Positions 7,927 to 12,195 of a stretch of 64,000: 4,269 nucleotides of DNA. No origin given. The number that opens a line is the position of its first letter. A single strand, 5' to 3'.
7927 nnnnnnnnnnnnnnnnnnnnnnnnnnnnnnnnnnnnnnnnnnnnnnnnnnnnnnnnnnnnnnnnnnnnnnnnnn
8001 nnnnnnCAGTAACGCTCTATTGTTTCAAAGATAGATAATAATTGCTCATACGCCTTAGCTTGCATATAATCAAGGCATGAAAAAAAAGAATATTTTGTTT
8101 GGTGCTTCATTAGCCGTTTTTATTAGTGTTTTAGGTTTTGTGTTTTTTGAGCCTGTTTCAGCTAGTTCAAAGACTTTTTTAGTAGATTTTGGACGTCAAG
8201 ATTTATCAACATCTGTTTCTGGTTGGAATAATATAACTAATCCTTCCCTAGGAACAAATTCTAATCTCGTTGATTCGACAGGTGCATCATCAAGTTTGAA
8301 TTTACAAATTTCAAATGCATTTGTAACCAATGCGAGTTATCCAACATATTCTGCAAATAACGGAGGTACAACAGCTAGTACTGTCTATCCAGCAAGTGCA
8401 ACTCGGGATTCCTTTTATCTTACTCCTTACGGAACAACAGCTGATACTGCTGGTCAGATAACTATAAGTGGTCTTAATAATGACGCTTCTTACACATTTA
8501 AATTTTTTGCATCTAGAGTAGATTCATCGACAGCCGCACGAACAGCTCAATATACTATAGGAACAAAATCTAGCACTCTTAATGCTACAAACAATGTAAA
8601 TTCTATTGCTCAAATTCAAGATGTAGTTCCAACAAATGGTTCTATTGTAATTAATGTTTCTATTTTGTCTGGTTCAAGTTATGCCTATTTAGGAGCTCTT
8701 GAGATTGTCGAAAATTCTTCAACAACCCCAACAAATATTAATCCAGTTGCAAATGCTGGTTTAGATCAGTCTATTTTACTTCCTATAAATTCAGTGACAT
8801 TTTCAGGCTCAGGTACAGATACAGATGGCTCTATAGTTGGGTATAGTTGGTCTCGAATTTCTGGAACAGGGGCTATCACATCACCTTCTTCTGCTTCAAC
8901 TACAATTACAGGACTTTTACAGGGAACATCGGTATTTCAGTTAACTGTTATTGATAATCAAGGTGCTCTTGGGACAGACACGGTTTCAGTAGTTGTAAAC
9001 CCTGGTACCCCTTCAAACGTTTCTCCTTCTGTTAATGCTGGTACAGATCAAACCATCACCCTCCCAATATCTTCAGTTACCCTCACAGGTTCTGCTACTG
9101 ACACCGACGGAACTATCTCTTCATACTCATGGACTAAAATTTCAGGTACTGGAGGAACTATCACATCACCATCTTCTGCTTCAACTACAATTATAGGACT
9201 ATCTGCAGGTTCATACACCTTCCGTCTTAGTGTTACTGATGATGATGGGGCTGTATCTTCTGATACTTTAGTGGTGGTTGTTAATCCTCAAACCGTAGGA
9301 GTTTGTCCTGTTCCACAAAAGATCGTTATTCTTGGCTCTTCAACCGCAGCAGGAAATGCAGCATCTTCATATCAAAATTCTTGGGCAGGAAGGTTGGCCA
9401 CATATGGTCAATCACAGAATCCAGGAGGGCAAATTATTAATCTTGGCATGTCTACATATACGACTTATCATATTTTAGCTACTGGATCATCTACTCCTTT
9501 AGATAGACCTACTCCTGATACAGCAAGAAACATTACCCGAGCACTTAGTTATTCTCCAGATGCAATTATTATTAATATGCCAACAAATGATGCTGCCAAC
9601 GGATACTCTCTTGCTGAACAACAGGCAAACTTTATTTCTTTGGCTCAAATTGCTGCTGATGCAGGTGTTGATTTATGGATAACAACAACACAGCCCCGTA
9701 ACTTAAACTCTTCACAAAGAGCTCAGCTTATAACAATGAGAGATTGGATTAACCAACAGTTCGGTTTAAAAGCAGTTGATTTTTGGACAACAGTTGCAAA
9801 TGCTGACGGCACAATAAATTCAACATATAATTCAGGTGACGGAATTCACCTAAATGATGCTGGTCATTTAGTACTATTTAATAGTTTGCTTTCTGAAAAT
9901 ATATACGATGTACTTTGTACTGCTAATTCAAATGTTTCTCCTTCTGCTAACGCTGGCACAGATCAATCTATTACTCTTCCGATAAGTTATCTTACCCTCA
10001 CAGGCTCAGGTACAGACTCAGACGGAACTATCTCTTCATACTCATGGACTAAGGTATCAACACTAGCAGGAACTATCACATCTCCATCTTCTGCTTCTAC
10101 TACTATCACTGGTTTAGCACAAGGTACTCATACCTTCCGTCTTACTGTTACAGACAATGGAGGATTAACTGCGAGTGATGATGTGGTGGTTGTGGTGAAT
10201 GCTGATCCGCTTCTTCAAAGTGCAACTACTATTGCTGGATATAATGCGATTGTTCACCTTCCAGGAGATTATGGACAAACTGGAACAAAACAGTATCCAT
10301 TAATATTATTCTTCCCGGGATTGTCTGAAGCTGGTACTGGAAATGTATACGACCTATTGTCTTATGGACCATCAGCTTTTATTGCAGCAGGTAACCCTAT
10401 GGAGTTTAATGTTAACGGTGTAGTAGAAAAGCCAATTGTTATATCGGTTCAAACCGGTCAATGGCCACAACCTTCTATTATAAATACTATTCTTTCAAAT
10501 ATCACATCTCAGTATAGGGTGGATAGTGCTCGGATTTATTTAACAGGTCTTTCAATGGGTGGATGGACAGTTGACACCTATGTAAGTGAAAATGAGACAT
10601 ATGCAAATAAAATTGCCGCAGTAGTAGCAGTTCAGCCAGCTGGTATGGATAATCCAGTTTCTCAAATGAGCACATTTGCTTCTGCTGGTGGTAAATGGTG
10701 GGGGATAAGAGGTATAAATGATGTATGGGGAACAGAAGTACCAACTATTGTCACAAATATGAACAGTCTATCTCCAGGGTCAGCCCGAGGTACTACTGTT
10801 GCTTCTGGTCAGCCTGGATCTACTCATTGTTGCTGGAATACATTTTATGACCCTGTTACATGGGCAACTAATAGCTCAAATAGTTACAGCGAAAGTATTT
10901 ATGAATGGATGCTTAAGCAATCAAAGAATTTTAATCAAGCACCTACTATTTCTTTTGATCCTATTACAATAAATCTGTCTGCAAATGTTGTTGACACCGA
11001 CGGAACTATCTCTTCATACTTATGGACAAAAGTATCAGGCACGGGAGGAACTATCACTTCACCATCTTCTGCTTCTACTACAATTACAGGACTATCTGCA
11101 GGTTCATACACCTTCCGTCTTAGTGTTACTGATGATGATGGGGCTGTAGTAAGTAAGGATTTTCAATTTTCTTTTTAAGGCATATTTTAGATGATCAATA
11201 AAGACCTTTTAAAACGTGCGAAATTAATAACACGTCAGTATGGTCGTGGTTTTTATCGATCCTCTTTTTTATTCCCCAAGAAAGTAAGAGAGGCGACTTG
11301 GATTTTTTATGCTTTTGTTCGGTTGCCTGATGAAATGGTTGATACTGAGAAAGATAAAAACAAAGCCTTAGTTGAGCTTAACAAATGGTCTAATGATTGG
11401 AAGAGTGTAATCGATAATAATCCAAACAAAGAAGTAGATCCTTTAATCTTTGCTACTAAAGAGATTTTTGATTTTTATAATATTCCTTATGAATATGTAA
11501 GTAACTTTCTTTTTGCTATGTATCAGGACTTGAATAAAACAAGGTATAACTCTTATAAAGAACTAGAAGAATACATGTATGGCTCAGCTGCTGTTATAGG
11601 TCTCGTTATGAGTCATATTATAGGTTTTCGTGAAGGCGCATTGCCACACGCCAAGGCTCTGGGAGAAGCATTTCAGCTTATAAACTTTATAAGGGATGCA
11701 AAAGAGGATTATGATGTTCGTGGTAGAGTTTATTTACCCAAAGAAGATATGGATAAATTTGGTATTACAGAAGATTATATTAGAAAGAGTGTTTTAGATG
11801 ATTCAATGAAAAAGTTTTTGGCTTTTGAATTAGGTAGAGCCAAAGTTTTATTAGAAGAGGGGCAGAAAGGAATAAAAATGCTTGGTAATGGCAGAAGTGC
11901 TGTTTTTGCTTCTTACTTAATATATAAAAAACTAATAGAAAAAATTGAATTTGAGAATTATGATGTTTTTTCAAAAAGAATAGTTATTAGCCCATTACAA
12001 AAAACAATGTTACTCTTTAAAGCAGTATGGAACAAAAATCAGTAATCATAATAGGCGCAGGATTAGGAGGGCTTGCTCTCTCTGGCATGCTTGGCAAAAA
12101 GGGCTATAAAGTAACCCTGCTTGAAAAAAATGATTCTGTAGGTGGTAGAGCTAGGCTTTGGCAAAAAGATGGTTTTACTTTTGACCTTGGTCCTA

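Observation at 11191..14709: Carotenoid-type cluster: overlapping CrtM/CrtB-like synthase and CrtN/CrtI-like desaturase with a convergent UbiA prenyltransferase and small membrane protein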

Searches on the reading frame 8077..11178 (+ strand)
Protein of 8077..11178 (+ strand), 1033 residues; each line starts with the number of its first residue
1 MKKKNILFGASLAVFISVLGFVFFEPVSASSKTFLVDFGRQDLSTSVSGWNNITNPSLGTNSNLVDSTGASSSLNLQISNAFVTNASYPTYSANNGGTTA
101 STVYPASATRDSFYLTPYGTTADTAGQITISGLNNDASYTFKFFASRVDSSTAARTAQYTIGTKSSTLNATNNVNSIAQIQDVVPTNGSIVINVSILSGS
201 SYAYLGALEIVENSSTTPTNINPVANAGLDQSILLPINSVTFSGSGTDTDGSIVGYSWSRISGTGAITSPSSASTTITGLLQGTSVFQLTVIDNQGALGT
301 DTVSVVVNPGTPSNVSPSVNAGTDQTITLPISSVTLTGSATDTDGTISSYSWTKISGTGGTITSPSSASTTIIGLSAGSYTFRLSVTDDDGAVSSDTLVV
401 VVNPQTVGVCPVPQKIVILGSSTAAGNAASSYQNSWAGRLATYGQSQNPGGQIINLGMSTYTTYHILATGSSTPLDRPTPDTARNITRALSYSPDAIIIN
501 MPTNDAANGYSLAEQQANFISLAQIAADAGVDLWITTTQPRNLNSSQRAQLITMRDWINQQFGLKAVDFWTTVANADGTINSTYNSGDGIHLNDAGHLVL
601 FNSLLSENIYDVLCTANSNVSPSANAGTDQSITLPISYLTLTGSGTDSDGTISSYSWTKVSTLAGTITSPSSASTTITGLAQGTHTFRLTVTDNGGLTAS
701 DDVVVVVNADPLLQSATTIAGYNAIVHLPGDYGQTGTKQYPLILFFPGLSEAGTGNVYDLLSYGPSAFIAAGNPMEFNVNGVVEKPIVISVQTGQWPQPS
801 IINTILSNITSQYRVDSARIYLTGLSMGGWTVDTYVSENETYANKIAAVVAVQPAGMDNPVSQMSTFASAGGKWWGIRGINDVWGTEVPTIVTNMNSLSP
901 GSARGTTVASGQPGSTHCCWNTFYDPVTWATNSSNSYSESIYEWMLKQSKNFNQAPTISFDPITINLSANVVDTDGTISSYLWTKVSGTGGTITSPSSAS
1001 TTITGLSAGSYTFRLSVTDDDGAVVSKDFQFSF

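Call 23: search_protein_families(library=pfam, proteins=[window:8077-11178:+], max_evalue=0.0001)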
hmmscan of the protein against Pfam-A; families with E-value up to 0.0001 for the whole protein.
window:8077-11178:+ (1033 aa): 6 families
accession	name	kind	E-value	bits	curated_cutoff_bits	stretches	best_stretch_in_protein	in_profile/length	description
PF22352.2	K319L-like_PKD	-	1.5e-86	285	27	4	321-402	1-84/84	K319L-like, PKD domain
PF00801.26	PKD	-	6.5e-18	65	23.5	2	330-401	13-80/80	PKD domain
PF18911.6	PKD_4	-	2.2e-17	63.3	27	1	314-401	1-84/85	PKD domain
PF13472.12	Lipase_GDSL_2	-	2.4e-13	51.4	32.9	1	419-597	2-176/178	GDSL-like Lipase/Acylhydrolase family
PF07495.19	Y_Y_Y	-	1.8e-10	41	26.6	0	348-397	8-57/65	Y_Y_Y domain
PF00657.28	Lipase_GDSL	-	5e-10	40.3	23.6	1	416-602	1-206/208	GDSL-like Lipase/Acylhydrolase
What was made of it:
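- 8077..11178 (+): 1033-aa secreted protein with PKD repeats and a GDSL hydrolase domain; it occupies the position where many relatives have crtE. Pfam K319L-like_PKD x4 and Lipase_GDSL_2 (call 23).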

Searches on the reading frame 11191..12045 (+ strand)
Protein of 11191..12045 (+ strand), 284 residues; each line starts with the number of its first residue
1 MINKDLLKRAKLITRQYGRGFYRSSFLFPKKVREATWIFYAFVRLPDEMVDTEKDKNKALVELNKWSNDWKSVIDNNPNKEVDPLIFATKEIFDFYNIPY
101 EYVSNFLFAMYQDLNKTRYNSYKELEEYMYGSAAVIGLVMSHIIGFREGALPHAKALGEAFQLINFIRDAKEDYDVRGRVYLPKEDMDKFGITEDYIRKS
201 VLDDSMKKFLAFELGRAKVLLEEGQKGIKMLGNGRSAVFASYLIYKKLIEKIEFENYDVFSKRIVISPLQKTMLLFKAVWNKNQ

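Call 3: search_protein_families(library=pfam, proteins=[window:11191-12045:+], max_evalue=0.01)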
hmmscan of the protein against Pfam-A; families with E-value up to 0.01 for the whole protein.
window:11191-12045:+ (284 aa): 1 family
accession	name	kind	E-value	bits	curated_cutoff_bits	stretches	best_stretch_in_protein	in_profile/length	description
PF00494.24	SQS_PSY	-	3.6e-58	197.8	26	1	15-269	2-262/263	Squalene/phytoene synthase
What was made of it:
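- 11191..12045 (+): crtB-like phytoene (C40) synthase, 284 aa. Pfam SQS_PSY 197.8 bits (call 3).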

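Call 4: search_protein_families(library=ncbifam, proteins=[window:11191-12045:+], max_evalue=0.01)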
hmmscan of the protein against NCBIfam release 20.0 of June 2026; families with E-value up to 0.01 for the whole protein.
window:11191-12045:+ (284 aa): 6 families
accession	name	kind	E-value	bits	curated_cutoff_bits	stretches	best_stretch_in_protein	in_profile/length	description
NF045686.1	PhytoSynCyanob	equivalog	7.2e-48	163.3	550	1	9-279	23-304/310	15-cis-phytoene synthase CrtB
TIGR03465.1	HpnD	equivalog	8.5e-45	152.9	278.6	1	14-279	2-265/267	presqualene diphosphate synthase HpnD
TIGR03464.1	HpnC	equivalog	3.7e-43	148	250.45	1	21-280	9-267/267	squalene synthase HpnC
NF045921.1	PhytnSynCrtBRhod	equivalog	5.9e-35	121.2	500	1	1-280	1-277/307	15-cis-phytoene synthase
NF042419.1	Phyto_syn_CrtB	equivalog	1.9e-20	73.6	480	1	6-278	3-282/306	15-cis-phytoene synthase CrtB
TIGR01559.1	squal_synth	equivalog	0.0043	16.3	286.75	0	111-190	121-206/337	squalene synthase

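Call 14: search_solved_structures(query=window:11191-12045:+, max_evalue=0.001)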
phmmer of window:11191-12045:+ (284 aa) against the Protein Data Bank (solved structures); distinct sequences matched with E-value up to 0.001: 12.
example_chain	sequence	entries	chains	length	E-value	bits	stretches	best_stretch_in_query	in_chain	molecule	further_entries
5iys_A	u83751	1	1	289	1e-24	90.8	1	12-276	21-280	Phytoene synthase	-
4hd1_A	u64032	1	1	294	1.2e-17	67.7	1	11-275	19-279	Squalene synthase HpnC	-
7vws_A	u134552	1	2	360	2.8e-16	63.2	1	13-231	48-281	LvqB4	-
8is6_A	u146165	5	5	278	3e-16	63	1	10-274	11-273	CrtM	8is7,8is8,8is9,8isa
3ae0_A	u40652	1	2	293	4.9e-15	59.1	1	11-272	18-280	Dehydrosqualene synthase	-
3vjd_A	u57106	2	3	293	1.1e-14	58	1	11-193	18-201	Dehydrosqualene synthase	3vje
4e9u_A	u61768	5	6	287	1.4e-14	57.6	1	11-272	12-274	Dehydrosqualene synthase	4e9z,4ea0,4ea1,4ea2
4f6v_A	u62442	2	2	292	1.5e-14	57.5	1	11-272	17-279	Dehydrosqualene synthase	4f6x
2zco_A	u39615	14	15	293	1.5e-14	57.5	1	11-272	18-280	Dehydrosqualene synthase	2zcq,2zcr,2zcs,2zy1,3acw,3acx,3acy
3adz_A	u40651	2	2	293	2e-13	53.8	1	11-272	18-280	Dehydrosqualene synthase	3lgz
3we9_A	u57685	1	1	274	9.5e-11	45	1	13-270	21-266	Putative phytoene/squalene synthase YisP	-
7vwt_A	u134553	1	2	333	4.2e-10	42.9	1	13-226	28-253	CqsB4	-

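Call 40: search_dna_similar(query=window:11191-12045:+, collection=plasmids, mode=protein, max_evalue=1e-10, max_rows=60, rows=spread)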
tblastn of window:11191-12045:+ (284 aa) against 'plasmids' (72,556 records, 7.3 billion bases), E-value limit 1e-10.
Records with a match: 179; places in all: 184; records where one place covers at least 80% of the query: 162.
Best place of each record, by identity: <60% 179.
By first word of the organism name: Pantoea 91; Thermus 33; Streptomyces 15; Sinorhizobium 7; Candidatus 4; Staphylococcus 3; Streptantibioticus 2; Sulfitobacter 2; Enterococcus 2; Neisseria 2; and 17 more.
By predicted mobility (MOB-suite, as given by PLSDB): non-mobilizable 160; mobilizable 11; conjugative 8.
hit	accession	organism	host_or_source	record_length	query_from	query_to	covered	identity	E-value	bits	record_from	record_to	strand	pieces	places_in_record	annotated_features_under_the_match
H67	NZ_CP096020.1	Halocatena salina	cell culture,sediment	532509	1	281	99%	33.7%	3e-43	164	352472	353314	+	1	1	phytoene/squalene synthase family protein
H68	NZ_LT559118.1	Nonomuraea gerenzanensis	-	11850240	8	276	95%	32.1%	4e-35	140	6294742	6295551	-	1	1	none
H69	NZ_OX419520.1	Kitasatospora fiedleri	-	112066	16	271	90%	32.2%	5e-31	129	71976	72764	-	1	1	none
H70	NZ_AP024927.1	Thermus thermophilus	-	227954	13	278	94%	30.8%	2e-32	132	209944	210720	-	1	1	phytoene/squalene synthase family protein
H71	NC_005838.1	Thermus thermophilus HB27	-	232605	13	278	94%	30.8%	1e-31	130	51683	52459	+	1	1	phytoene/squalene synthase family protein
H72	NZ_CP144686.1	Thermus thermophilus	culture,laboratory strain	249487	13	278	94%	30.8%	1e-31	130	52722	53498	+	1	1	phytoene/squalene synthase family protein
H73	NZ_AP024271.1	Thermus thermophilus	-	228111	13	278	94%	30.8%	2e-31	130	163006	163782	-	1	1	phytoene/squalene synthase family protein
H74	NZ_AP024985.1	Thermus thermophilus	-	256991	13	278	94%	30.8%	2e-31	130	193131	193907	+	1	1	phytoene/squalene synthase family protein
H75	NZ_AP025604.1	Thermus thermophilus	-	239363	13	278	94%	30.8%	3e-31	129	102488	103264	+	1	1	phytoene/squalene synthase family protein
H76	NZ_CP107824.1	Streptomyces anulatus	-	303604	9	260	89%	32.3%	2e-33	135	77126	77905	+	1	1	phytoene/squalene synthase family protein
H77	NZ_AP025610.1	Thermus thermophilus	-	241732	13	278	94%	30.5%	1e-30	128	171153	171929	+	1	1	phytoene/squalene synthase family protein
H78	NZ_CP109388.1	Streptomyces anulatus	-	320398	9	260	89%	32.0%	3e-33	135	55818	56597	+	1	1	phytoene/squalene synthase family protein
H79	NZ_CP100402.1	Halorussus aquaticus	cell culture,saline soil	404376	1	261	92%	30.7%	5e-29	123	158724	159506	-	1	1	phytoene/squalene synthase family protein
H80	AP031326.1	Thermus thermophilus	-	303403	21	278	91%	31.0%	3e-31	129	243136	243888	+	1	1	phytoene/squalene synthase family protein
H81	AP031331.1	Thermus thermophilus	-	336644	21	278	91%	31.0%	3e-31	129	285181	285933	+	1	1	phytoene/squalene synthase family protein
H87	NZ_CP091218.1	Enterococcus faecium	Homo sapiens,whole organism,fecal sample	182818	10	278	95%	26.2%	9e-19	93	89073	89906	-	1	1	phytoene/squalene synthase family protein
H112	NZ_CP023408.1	Streptomyces fungicidicus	Pig,cell culture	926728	10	279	95%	24.7%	4e-18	91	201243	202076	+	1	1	hpnD: presqualene diphosphate synthase HpnD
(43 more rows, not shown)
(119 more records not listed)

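Call 42: get_annotated_region(hit=H87, flank=4000)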
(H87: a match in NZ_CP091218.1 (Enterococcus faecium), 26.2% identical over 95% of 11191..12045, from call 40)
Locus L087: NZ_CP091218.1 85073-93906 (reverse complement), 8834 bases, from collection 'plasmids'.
description: Enterococcus faecium strain 1525 plasmid p1525-a, complete sequence
organism: Enterococcus faecium (NCBI taxid 1352)
taxonomy: Bacteria; Bacillota; Bacilli; Lactobacillales; Enterococcaceae; Enterococcus; Enterococcus faecium
host: -; source: Homo sapiens,whole organism,fecal sample; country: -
typing (MOB-suite, as given by PLSDB): conjugative; replicon rep_cluster_1018,rep_cluster_893; relaxase MOBP,MOBV; mating-pair formation MPF_T
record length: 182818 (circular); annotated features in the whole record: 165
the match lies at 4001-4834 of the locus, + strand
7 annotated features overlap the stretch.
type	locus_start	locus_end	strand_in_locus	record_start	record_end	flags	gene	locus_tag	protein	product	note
CDS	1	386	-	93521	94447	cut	-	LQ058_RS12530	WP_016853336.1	LCP family protein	-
CDS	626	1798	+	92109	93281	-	-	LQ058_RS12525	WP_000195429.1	IS256-like element IS256 family transposase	GO:0006313 - DNA transposition [Evidence IEA]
CDS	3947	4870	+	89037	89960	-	-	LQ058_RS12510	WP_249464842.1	phytoene/squalene synthase family protein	GO:0008299 - isoprenoid biosynthetic process [Evidence IEA]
CDS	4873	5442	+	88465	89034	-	-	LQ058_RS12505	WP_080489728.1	TetR/AcrR family transcriptional regulator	GO:0006355 - regulation of DNA-templated transcription [Evidence IEA]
CDS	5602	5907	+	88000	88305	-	-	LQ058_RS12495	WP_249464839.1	LPXTG cell wall anchor domain-containing protein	-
CDS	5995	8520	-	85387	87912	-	-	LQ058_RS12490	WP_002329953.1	sigma 54-interacting transcriptional regulator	GO:0006355 - regulation of DNA-templated transcription [Evidence IEA]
CDS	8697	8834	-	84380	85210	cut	-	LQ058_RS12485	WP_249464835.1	PTS system mannose/fructose/sorbose family transporter subunit IID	GO:0008643 - carbohydrate transport [Evidence IEA]; GO:0009401 - phosphoenolpyruvate-dependent sugar phosphotransferase ...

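Call 44: get_annotated_region(hit=H112, flank=4000)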
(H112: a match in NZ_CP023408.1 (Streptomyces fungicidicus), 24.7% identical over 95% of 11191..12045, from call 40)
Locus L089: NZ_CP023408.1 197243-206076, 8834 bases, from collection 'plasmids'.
description: Streptomyces fungicidicus strain TXX3120 plasmid p1, complete sequence
organism: Streptomyces fungicidicus (NCBI taxid 68203)
taxonomy: Bacteria; Actinomycetota; Actinomycetes; Kitasatosporales; Streptomycetaceae; Streptomyces; Streptomyces fungicidicus
host: -; source: Pig,cell culture; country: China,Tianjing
typing (MOB-suite, as given by PLSDB): non-mobilizable
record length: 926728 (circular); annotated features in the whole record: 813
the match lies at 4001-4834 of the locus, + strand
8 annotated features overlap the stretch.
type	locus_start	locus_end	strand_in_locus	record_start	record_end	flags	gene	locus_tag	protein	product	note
CDS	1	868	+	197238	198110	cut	-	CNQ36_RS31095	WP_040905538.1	glycosyltransferase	-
CDS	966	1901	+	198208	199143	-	-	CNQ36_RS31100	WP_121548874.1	ABC transporter permease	-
CDS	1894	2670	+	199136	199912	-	-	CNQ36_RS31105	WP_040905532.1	ABC transporter ATP-binding protein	-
CDS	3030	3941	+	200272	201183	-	hpnC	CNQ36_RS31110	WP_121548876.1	squalene synthase HpnC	-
CDS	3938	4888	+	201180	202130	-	hpnD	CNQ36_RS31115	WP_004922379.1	presqualene diphosphate synthase HpnD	GO:0016117 - carotenoid biosynthetic process [Evidence IEA]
CDS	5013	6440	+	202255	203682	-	hpnE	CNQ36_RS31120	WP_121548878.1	hydroxysqualene dehydroxylase HpnE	-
CDS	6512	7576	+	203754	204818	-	-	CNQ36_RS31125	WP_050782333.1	polyprenyl synthetase family protein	-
CDS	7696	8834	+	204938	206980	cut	shc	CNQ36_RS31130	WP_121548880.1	squalene--hopene cyclase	GO:0019746 - hopanoid biosynthetic process [Evidence IEA]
